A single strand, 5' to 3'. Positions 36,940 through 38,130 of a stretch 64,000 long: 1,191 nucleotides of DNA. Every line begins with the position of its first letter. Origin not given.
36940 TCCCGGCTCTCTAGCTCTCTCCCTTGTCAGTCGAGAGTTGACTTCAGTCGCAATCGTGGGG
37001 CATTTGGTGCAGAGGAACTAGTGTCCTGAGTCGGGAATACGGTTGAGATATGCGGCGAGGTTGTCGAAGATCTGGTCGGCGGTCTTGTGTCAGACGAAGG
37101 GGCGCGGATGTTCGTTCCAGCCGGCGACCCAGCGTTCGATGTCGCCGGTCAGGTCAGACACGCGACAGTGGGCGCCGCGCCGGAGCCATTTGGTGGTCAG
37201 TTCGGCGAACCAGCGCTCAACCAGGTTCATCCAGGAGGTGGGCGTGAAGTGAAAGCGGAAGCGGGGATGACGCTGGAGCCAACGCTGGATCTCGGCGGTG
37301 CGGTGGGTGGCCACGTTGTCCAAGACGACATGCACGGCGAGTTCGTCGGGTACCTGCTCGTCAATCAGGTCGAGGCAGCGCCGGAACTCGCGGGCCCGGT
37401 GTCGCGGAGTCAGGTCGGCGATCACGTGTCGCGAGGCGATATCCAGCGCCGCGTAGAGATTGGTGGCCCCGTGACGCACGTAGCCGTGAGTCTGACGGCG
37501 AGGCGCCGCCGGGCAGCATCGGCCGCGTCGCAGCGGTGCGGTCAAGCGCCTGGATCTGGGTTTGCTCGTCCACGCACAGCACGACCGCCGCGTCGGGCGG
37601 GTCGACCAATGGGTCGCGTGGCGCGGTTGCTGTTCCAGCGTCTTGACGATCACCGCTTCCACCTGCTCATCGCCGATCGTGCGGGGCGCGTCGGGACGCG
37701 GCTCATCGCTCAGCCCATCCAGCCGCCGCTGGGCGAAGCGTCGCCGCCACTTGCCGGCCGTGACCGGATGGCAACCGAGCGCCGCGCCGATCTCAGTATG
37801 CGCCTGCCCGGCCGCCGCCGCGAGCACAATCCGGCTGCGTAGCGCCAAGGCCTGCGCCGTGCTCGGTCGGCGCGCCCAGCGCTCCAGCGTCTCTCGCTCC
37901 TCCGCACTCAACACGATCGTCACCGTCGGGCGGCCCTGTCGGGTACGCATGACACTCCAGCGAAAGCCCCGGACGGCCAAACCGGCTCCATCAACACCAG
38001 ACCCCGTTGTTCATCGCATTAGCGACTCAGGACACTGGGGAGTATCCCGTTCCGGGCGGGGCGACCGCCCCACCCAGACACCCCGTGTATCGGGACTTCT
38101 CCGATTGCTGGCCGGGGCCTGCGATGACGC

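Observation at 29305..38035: Defence and addiction island between a large serine recombinase and a dead IS630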

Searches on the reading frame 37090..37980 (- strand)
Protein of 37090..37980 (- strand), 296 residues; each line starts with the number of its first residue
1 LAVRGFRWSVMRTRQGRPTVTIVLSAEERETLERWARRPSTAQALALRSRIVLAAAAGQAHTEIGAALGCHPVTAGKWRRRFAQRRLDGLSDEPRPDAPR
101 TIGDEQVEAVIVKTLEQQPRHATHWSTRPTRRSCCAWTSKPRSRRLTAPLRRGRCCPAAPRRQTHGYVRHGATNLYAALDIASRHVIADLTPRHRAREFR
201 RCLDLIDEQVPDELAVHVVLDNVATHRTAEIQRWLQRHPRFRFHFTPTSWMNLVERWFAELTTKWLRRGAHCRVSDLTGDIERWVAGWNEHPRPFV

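Call 5: search_protein_families(library=pfam, proteins=[window:37090-37980:-], max_evalue=0.01)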
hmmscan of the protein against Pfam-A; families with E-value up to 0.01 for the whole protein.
window:37090-37980:- (296 aa): 5 families
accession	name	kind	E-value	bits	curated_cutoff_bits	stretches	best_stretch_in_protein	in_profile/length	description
PF13358.12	DDE_3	-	4.6e-15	56.2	28.6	1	164-274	29-142/146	DDE superfamily endonuclease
PF13565.12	HTH_32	-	1.5e-09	38.7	33.7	1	74-128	1-50/73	Homeodomain-like domain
PF13384.12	HTH_23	-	3.2e-07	30.4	24.6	1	46-90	5-49/50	Homeodomain-like domain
PF13551.12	HTH_29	-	5.7e-07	30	28.1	1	50-109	3-64/64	Winged helix-turn helix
PF13518.12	HTH_28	-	4.7e-05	23.8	25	1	50-95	4-49/52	Helix-turn-helix domain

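Call 19: search_protein_families(library=ncbifam, proteins=[window:37090-37980:-], max_evalue=0.01)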
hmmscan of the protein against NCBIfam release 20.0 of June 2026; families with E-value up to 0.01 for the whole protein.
window:37090-37980:- (296 aa): 3 families
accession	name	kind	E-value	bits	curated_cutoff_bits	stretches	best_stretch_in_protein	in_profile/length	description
NF033545.0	transpos_IS630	equivalog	5.7e-47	160.6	100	2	150-286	160-296/299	IS630 family transposase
NF033577.2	transpos_IS481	equivalog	1.2e-10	41.4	224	2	50-124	4-80/284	IS481 family transposase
NF033516.0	transpos_IS3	equivalog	1.1e-05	24.9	160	0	169-291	229-354/369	IS3 family transposase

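Call 29: find_encoding_contigs(protein=window:37090-37950:-, flank=10000, max_places=10)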
Protein window:37090-37950:- (286 aa): 1 contig read that carries it; 1 place shown.
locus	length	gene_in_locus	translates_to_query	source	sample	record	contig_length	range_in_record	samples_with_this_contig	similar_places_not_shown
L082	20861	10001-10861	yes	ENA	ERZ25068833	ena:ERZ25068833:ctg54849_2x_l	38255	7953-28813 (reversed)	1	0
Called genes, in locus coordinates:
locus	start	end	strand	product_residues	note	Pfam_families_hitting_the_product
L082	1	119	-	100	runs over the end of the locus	PF00253:Ribosomal_S14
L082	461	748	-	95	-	PF02943:FeThRed_B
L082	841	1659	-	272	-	PF09754:PAC2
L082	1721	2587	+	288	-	PF13489:Methyltransf_23 (faint), PF08241:Methyltransf_11 (faint), PF13649:Methyltransf_25 (weak)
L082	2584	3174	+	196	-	PF02627:CMD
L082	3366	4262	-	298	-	PF00106:adh_short, PF01370:Epimerase (weak), PF08659:KR, PF13460:NAD_binding_10, PF13561:adh_short_C2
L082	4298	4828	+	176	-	PF00950:ABC-3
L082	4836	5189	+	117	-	PF00950:ABC-3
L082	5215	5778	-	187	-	PF00929:RNase_T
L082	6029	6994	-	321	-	PF01297:ZnuA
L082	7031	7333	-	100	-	PF00578:AhpC-TSA, PF08534:Redoxin (weak)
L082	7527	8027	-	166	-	PF13474:SnoaL_3, PF14534:DUF4440, PF12680:SnoaL_2 (weak)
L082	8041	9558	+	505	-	PF11376:DUF3179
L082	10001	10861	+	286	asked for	PF13384:HTH_23, PF13551:HTH_29 (weak), PF13565:HTH_32, PF13358:DDE_3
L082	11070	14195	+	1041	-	PF02384:N6_Mtase, PF18135:Type_ISP_C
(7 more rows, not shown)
